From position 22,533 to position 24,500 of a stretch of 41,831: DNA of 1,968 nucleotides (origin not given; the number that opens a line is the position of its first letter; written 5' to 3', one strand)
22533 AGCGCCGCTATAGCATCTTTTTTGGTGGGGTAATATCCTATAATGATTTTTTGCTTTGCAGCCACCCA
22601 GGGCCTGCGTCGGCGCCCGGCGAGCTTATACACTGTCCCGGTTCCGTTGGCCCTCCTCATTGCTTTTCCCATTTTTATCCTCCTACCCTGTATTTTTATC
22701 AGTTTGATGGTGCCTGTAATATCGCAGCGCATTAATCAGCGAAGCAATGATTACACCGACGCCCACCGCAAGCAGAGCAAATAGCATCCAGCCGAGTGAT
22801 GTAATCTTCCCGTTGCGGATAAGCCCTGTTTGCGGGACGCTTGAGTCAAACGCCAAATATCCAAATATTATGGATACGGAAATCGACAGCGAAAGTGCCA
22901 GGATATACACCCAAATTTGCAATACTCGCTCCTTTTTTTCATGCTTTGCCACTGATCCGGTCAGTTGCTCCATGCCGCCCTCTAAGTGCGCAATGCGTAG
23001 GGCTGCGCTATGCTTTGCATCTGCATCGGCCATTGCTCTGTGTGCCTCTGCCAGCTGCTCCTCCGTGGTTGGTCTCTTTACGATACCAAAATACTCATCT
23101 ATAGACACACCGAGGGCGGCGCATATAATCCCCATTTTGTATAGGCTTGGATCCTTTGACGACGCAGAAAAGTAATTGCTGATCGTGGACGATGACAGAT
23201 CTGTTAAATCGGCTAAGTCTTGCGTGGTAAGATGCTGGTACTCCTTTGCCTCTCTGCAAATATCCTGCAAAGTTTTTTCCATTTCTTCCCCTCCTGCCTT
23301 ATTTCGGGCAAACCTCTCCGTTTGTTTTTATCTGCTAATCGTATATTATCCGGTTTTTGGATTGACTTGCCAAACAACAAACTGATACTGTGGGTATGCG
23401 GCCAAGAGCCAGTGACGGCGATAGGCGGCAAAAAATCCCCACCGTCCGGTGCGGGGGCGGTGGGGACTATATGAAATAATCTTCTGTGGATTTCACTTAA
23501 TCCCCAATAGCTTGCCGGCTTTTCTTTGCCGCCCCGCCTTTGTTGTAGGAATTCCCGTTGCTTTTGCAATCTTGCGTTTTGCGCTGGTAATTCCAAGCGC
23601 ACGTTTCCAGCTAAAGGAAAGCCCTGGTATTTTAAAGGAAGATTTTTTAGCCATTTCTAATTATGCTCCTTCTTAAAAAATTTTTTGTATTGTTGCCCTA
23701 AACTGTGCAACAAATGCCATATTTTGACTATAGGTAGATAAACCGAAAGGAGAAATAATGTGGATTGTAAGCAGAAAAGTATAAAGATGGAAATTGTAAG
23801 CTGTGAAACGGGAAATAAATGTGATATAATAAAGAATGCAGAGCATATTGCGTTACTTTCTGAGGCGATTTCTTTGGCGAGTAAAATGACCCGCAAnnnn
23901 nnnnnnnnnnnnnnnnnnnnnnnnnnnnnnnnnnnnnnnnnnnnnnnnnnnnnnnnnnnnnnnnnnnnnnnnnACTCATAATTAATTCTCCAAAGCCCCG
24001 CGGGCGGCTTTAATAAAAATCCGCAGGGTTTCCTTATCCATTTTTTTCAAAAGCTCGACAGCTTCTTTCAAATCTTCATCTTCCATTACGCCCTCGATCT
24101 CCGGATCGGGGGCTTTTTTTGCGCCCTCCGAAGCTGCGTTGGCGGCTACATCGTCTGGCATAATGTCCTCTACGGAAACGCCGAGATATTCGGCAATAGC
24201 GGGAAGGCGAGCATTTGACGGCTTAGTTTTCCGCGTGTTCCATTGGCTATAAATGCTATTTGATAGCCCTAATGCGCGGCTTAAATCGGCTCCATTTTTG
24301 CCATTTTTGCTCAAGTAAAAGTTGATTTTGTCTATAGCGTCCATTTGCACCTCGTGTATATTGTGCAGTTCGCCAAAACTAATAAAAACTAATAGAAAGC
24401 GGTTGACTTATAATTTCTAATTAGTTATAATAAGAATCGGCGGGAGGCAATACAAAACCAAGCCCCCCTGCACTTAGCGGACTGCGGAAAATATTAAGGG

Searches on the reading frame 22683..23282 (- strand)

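Call 47: search_protein_families(library=pfam, proteins=[window:22683-23282:-], max_evalue=0.01)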
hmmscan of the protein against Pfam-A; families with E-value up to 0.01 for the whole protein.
window:22683-23282:- (199 aa): 4 families
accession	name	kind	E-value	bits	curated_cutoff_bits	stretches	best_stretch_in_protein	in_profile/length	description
PF01381.28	HTH_3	-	4.1e-07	30.4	23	1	16-63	8-54/55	Helix-turn-helix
PF13443.12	HTH_26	-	0.00017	22.2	22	1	17-68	10-61/63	Cro/C1-type HTH DNA-binding domain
PF05684.17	DUF819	-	0.0072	15.8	27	0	39-68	342-371/379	Protein of unknown function (DUF819)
PF13560.12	HTH_31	-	0.0073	17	27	0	10-63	7-60/64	Helix-turn-helix domain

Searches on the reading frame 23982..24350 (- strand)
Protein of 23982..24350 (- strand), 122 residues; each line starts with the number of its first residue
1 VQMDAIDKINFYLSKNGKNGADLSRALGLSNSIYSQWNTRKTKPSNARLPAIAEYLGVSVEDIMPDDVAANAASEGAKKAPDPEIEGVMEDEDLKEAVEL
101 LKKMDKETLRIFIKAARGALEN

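Call 47: search_protein_families(library=pfam, proteins=[window:23982-24350:-], max_evalue=0.01)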
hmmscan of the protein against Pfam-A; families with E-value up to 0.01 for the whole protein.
window:23982-24350:- (122 aa): 6 families
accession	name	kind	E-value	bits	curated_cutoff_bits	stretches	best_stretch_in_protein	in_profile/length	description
PF01381.28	HTH_3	-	8.1e-07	29.4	23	1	17-62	9-54/55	Helix-turn-helix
PF12844.13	HTH_19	-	9.3e-06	25.9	30.2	1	8-62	3-57/64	Helix-turn-helix domain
PF13443.12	HTH_26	-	1.4e-05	25.7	22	1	12-64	5-58/63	Cro/C1-type HTH DNA-binding domain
PF13693.12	HTH_35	-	0.00014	22.2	25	1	12-66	10-61/75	Winged helix-turn-helix DNA-binding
PF00564.30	PB1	-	0.0036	17.7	23.6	1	89-114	57-82/84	PB1 domain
PF13560.12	HTH_31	-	0.0038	17.9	27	1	17-62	14-60/64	Helix-turn-helix domain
